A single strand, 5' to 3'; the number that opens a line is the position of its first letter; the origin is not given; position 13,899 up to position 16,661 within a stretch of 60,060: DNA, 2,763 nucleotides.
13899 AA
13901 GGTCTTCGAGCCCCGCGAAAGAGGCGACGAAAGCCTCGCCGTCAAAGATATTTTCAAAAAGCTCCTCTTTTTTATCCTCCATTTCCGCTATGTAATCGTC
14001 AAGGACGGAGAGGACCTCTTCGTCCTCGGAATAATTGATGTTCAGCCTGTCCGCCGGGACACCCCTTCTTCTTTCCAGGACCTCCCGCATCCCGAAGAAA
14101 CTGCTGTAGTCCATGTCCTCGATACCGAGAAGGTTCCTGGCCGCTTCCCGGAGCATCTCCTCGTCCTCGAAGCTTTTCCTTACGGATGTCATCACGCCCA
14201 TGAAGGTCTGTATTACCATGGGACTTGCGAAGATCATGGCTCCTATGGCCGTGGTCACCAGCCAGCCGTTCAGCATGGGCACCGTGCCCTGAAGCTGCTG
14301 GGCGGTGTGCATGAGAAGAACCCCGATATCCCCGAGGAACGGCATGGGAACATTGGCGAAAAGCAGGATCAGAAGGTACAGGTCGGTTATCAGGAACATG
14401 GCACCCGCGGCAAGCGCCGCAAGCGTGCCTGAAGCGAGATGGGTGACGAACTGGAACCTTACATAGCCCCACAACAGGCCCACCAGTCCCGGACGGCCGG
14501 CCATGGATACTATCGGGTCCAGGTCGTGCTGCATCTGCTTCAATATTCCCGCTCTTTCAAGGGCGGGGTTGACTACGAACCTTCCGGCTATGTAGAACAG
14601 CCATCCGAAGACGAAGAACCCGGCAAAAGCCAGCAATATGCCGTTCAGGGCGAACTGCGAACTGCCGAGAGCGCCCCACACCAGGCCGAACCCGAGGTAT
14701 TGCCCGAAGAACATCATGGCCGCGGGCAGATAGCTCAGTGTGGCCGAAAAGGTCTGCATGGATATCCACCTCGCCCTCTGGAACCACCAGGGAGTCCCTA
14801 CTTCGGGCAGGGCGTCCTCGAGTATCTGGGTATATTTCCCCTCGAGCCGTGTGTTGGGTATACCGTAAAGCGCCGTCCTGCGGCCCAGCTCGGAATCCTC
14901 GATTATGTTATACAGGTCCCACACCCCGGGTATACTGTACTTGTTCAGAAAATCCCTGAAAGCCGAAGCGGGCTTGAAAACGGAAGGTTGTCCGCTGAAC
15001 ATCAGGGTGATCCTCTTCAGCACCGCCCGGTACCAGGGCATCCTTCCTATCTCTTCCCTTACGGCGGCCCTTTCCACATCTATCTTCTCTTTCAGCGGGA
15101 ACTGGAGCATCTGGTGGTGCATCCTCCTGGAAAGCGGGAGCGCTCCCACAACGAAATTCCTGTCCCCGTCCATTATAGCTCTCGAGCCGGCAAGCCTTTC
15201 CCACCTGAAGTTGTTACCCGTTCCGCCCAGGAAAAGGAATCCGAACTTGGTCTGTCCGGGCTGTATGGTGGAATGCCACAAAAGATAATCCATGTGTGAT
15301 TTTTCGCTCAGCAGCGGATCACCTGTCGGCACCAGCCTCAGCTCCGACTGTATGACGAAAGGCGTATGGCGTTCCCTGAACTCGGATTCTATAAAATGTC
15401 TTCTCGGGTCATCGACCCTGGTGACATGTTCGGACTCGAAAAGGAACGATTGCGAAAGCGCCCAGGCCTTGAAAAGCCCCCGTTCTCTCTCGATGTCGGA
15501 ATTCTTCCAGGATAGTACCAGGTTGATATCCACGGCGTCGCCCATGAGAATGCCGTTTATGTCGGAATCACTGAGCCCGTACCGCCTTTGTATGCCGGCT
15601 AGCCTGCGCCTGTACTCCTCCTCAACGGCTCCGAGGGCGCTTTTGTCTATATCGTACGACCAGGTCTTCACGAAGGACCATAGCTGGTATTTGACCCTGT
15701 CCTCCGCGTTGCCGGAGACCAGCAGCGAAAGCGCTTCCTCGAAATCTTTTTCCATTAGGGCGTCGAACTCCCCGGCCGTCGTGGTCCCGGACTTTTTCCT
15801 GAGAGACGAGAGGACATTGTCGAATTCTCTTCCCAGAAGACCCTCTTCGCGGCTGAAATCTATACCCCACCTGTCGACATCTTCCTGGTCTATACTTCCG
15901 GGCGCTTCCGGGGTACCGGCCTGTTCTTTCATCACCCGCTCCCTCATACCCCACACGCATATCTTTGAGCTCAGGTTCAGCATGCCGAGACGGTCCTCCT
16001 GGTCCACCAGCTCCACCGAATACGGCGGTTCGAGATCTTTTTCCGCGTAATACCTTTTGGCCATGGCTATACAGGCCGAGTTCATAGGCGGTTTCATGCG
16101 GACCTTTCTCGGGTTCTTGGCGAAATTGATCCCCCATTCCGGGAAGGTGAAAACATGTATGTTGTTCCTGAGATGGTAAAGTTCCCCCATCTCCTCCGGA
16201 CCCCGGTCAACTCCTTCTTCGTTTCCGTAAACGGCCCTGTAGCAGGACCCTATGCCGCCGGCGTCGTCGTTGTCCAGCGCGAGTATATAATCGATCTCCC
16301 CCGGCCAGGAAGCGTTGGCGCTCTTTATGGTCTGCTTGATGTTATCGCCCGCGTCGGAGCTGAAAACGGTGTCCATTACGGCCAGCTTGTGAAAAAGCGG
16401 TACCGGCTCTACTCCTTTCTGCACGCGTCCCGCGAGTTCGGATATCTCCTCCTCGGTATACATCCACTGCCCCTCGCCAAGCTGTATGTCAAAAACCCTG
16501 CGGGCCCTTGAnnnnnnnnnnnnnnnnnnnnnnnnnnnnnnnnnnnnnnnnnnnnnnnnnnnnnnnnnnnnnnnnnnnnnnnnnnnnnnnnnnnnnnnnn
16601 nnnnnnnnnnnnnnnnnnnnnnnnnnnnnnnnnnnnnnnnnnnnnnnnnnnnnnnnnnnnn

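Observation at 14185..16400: Processive GT2 (cellulose/chitin/hyaluronan-synthase-type) signature with its own TM bundle inside the downstream giant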

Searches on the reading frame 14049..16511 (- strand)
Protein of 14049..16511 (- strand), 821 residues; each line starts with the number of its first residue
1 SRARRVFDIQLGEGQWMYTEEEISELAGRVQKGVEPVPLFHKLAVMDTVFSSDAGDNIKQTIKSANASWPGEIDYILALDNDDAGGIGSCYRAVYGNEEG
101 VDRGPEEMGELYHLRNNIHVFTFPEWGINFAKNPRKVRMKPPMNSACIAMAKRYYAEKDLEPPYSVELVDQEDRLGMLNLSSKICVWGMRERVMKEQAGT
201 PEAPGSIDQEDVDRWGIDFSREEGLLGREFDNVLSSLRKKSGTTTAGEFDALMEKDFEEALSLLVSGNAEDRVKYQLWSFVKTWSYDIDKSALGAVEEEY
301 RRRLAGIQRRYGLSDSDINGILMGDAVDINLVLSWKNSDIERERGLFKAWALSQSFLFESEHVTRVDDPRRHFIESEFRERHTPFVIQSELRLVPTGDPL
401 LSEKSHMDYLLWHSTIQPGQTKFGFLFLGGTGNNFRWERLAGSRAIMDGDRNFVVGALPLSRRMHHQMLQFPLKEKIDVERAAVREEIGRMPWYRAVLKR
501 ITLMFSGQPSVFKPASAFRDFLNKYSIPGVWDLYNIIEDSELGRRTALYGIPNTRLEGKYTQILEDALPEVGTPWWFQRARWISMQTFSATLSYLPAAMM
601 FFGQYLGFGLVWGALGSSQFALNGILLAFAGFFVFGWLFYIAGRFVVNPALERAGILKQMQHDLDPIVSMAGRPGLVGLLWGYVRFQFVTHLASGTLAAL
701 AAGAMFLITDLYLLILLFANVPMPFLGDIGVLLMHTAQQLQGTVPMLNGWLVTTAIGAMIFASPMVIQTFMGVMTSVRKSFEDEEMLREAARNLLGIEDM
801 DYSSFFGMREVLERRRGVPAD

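Call 10: find_homologous_proteins(query=window:14049-16511:-, max_evalue=0.001)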
Query window:14049-16511:-: 8000 candidates shared short words with the query, none scored E <= 0.001.

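Call 12: search_solved_structures(query=window:14049-16511:-, max_evalue=10, show_alignments=3)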
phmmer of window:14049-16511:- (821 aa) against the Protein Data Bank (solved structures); distinct sequences matched with E-value up to 10: 8.
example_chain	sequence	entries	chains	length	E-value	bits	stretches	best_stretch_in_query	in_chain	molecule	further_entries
8bl8_A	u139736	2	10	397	0.55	11.3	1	678-797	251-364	5-hydroxytryptamine receptor 3A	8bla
9chi_B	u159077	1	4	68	0.81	10.7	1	296-330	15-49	SonA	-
8t1s_B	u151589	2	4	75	0.89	10.6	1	296-330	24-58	Extradiol ring-cleavage dioxygenase LigAB LigA subunit domain-containing protein | RiPP precursor (SonA)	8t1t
7ltc_B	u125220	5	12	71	0.92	10.5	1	296-330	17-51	LigA domain-containing protein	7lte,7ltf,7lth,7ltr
7lts_B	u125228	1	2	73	0.97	10.5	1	296-329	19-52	LigA domain-containing protein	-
9ch2_B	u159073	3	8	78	1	10.4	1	296-330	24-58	Extradiol ring-cleavage dioxygenase LigAB LigA subunit domain-containing protein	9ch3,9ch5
9cgw_B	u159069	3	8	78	1.1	10.3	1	296-330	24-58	Extradiol ring-cleavage dioxygenase LigAB LigA subunit domain-containing protein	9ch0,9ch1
9ch7_B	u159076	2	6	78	1.1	10.3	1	296-330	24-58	Extradiol ring-cleavage dioxygenase LigAB LigA subunit domain-containing protein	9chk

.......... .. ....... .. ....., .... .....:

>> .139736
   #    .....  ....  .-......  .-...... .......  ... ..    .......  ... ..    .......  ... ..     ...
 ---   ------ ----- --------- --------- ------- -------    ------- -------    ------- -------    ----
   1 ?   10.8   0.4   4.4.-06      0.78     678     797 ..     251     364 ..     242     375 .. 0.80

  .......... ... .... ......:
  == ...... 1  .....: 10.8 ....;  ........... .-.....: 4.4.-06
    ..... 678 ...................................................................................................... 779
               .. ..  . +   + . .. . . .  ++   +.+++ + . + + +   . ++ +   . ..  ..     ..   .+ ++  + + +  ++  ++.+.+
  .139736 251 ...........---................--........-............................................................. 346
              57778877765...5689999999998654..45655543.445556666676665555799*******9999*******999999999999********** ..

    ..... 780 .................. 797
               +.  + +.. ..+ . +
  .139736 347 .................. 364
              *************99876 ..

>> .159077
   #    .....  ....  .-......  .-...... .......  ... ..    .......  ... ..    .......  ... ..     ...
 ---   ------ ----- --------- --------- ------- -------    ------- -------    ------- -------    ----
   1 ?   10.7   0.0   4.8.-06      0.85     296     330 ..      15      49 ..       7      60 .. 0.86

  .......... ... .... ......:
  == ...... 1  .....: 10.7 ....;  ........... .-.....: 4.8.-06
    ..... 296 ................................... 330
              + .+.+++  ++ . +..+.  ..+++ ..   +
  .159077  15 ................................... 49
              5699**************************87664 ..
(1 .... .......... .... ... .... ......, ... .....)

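Call 24: search_protein_representatives(protein=window:14049-16511:-)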
Query: 821 residues. Proteins with E-value up to 0.001 (for the whole library): 40; up to 1e-10: 26; up to 1e-30: 20. The best 40 are listed.
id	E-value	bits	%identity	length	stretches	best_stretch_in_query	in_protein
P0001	4.5e-224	762.5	48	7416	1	20-813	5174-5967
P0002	1.0e-182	625.7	51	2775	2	189-815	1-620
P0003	4.4e-120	418.5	41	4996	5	508-629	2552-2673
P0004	1.9e-118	413.1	42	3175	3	510-794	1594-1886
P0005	6.2e-117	408.1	43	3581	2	371-808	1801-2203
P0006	6.6e-117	408.0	43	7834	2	370-808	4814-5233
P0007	2.1e-116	406.3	40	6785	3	372-792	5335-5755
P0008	4.7e-109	382.0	39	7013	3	337-810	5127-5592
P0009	7.5e-104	364.8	40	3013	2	334-792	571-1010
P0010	2.2e-98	346.8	39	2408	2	362-795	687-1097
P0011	7.7e-90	318.5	43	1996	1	367-792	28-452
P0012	7.3e-86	305.3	38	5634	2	344-789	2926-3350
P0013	6.1e-83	295.6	34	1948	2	108-719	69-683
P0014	5.7e-81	289.1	39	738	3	366-710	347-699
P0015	4.2e-79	282.9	40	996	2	370-808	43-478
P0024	1.1e-13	66.6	30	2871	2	517-790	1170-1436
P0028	1.5e-06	42.9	29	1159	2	535-793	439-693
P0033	6.2e-05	37.6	38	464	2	528-590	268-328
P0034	1.4e-04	36.5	30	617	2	531-640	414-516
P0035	1.9e-04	36.0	38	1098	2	529-590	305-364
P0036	2.8e-04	35.4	39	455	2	529-590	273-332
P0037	3.2e-04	35.2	32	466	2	529-641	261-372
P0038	3.5e-04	35.1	37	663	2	529-629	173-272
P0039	5.5e-04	34.5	33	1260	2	529-630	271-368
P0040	7.0e-04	34.1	38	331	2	528-584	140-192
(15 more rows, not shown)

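Call 25: search_protein_families(library=pfam, proteins=[P0028, P0033, P0034, P0035, P0036, P0037, P0038, P0039, P0040, P0024], max_evalue=0.001)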
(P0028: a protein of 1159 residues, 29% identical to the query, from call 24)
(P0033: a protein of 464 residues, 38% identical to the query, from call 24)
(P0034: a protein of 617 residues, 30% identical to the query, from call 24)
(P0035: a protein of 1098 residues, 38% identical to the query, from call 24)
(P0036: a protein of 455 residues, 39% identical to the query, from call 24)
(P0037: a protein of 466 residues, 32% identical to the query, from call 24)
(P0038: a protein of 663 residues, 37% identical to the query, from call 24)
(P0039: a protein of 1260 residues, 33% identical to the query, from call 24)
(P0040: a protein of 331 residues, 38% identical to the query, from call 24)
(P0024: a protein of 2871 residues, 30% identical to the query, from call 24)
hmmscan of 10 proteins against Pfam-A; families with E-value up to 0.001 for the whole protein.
P0028 (1159 aa): 0 families

P0033 (464 aa): 4 families
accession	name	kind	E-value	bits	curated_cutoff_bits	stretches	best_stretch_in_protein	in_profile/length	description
PF13641.12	Glyco_tranf_2_3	-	2.1e-22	80.7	27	1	95-321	3-230/230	Glycosyltransferase like family 2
PF13632.12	Glyco_trans_2_3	-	6.3e-19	69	27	1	179-370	1-189/198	Glycosyl transferase family group 2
PF00535.33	Glycos_transf_2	-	4.8e-15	56.3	23.3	1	96-234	1-132/168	Glycosyl transferase family 2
PF13506.12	Glyco_transf_21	-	9e-05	22.4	21.7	1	154-318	6-172/174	Glycosyl transferase family 21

P0034 (617 aa): 3 families
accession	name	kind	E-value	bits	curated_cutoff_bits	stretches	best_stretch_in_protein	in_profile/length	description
PF13641.12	Glyco_tranf_2_3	-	5.3e-24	85.9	27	1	238-464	3-230/230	Glycosyltransferase like family 2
PF13632.12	Glyco_trans_2_3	-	4.8e-16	59.6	27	1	325-517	3-187/198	Glycosyl transferase family group 2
PF00535.33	Glycos_transf_2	-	5e-09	36.7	23.3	1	239-371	1-130/168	Glycosyl transferase family 2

P0035 (1098 aa): 4 families
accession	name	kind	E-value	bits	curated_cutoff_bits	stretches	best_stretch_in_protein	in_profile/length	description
PF13632.12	Glyco_trans_2_3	-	4.5e-21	76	27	1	215-429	1-169/198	Glycosyl transferase family group 2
PF13641.12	Glyco_tranf_2_3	-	3.6e-20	73.4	27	1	129-357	1-230/230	Glycosyltransferase like family 2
PF13231.12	PMT_2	-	1.8e-07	31.9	26.1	1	641-785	21-160/160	Dolichyl-phosphate-mannose-protein mannosyltransferase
PF00535.33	Glycos_transf_2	-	2.6e-06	27.9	23.3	1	133-265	2-131/168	Glycosyl transferase family 2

P0036 (455 aa): 3 families
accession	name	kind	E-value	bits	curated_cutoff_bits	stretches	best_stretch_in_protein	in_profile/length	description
PF13632.12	Glyco_trans_2_3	-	6.3e-20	72.3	27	1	184-386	2-183/198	Glycosyl transferase family group 2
PF00535.33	Glycos_transf_2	-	1.3e-11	45.2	23.3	1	101-233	1-131/168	Glycosyl transferase family 2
PF13641.12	Glyco_tranf_2_3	-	1.6e-11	45.1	27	1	100-325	3-230/230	Glycosyltransferase like family 2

P0037 (466 aa): 3 families
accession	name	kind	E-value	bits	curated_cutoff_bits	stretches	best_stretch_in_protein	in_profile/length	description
PF13632.12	Glyco_trans_2_3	-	2.1e-17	64.1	27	1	171-376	1-197/198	Glycosyl transferase family group 2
PF13641.12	Glyco_tranf_2_3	-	1.1e-11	45.6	27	1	88-313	4-230/230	Glycosyltransferase like family 2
PF00535.33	Glycos_transf_2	-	1.1e-06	29.2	23.3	1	89-228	2-132/168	Glycosyl transferase family 2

P0038 (663 aa): 5 families
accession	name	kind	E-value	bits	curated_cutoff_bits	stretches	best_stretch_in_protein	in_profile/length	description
PF00535.33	Glycos_transf_2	-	4.7e-40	137.7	23.3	2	424-579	1-161/168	Glycosyl transferase family 2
PF13641.12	Glyco_tranf_2_3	-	8.2e-33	114.8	27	2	1-225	5-230/230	Glycosyltransferase like family 2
PF13632.12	Glyco_trans_2_3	-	4.2e-22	79.4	27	1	84-301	2-187/198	Glycosyl transferase family group 2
PF10111.15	Glyco_tranf_2_2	-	9.7e-08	32.3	27.3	1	424-528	1-105/276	Glycosyltransferase like family 2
PF13506.12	Glyco_transf_21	-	7.4e-07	29.2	21.7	1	57-223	5-173/174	Glycosyl transferase family 21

P0039 (1260 aa): 5 families
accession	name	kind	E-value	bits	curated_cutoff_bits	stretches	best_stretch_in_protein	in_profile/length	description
PF13641.12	Glyco_tranf_2_3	-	3e-24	86.7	27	1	97-323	3-230/230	Glycosyltransferase like family 2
PF13632.12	Glyco_trans_2_3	-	1.8e-22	80.6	27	1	182-373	2-186/198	Glycosyl transferase family group 2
PF00535.33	Glycos_transf_2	-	5.8e-11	43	23.3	1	99-230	2-130/168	Glycosyl transferase family 2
PF13506.12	Glyco_transf_21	-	3.2e-05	23.9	21.7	1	155-321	5-173/174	Glycosyl transferase family 21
PF16586.11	DUF5060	-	0.00024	21.7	27.2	0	702-781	8-67/70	Domain of unknown function (DUF5060)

P0040 (331 aa): 3 families
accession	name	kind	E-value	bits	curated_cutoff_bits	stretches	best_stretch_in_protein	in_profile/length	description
PF13632.12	Glyco_trans_2_3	-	1.2e-24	87.7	27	1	52-247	1-194/198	Glycosyl transferase family group 2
PF13641.12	Glyco_tranf_2_3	-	7.2e-18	65.9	27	1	35-193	70-230/230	Glycosyltransferase like family 2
PF00535.33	Glycos_transf_2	-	4e-06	27.3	23.3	1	39-110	68-138/168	Glycosyl transferase family 2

P0024 (2871 aa): 0 families

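Call 30: search_solved_structures(query=A1, max_evalue=1, show_alignments=3)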
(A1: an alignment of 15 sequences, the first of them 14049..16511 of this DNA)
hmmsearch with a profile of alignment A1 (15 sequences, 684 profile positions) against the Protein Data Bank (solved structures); distinct sequences matched with E-value up to 1: 4.
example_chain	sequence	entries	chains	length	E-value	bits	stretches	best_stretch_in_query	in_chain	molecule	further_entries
6zj3_LZ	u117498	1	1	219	0.46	12.2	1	127-204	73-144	Ribosomal protein eL14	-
4rd9_A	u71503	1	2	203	0.47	12.2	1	145-248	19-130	Amyloid-like protein 1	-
4rda_A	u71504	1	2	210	0.52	12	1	145-248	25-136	Amyloid-like protein 1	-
3pmr_A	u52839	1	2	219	0.64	11.7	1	145-248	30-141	Amyloid-like protein 1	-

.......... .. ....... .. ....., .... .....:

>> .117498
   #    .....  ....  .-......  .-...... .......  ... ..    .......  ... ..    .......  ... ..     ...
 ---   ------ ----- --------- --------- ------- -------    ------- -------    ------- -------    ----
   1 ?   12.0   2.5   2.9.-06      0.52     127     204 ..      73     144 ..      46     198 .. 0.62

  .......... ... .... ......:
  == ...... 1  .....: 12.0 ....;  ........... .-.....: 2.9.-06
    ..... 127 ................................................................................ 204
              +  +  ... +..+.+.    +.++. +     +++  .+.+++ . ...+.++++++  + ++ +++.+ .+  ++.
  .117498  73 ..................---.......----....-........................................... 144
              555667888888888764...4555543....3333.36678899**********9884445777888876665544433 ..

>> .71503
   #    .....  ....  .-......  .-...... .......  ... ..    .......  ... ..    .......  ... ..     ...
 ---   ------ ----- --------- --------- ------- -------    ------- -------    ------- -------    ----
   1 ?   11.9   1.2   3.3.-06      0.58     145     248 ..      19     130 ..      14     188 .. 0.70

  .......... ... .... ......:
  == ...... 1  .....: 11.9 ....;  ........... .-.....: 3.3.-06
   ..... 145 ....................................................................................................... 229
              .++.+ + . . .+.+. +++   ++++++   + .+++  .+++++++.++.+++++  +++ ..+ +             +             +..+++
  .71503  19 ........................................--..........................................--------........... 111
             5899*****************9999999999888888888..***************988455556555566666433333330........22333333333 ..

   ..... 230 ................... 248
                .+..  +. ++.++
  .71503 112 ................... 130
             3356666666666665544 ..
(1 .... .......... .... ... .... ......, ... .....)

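Call 34: search_solved_structures(query=A2, max_evalue=0.001)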
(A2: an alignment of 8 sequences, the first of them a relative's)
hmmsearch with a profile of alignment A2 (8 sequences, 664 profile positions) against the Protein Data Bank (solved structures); distinct sequences matched with E-value up to 0.001: 14.
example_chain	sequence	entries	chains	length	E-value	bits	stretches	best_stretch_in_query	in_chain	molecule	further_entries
7lby_A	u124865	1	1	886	1.7e-19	73.2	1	37-380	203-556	Cellulose synthase catalytic subunit [UDP-forming]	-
9b8v_E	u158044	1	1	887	1.7e-19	73.2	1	37-380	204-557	Cellulose synthase catalytic subunit [UDP-forming]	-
9fmv_A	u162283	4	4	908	1.8e-19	73.1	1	62-380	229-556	Cellulose synthase catalytic subunit [UDP-forming]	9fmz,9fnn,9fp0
5ej1_A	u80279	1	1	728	2.6e-16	62.6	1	88-401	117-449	Putative cellulose synthase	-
4hg6_A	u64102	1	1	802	3.3e-16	62.3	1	88-401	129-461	Cellulose Synthase Subunit A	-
4p00_A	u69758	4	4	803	3.3e-16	62.3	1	88-401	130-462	Cellulose Synthase A subunit | Cellulose Synthase subunit A | Putative cellulose synthase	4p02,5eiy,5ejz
6yv7_A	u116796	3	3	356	6.5e-13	51.4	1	74-204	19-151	Glycosyl transferase, family 2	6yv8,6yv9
6yv7_B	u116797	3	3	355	7.5e-13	51.2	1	74-204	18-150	Glycosyl transferase, family 2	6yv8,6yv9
5tze_C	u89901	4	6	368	8.4e-08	34.5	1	100-213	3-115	Glycosyl transferase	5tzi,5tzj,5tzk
6p61_A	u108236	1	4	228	8.5e-08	34.5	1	90-232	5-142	Glycosyltransferase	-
5tz8_A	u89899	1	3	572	1.7e-07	33.5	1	100-213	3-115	Glycosyl transferase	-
8smm_A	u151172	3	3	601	0.00034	22.6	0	37-141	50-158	Hyaluronan synthase 1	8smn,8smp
3bcv_A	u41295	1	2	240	0.00069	21.6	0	98-197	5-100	Putative glycosyltransferase protein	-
9jma_A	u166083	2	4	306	0.00072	21.5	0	101-199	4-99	GalNAc(5)-diNAcBac-PP-undecaprenol beta-1,3-glucosyltransferase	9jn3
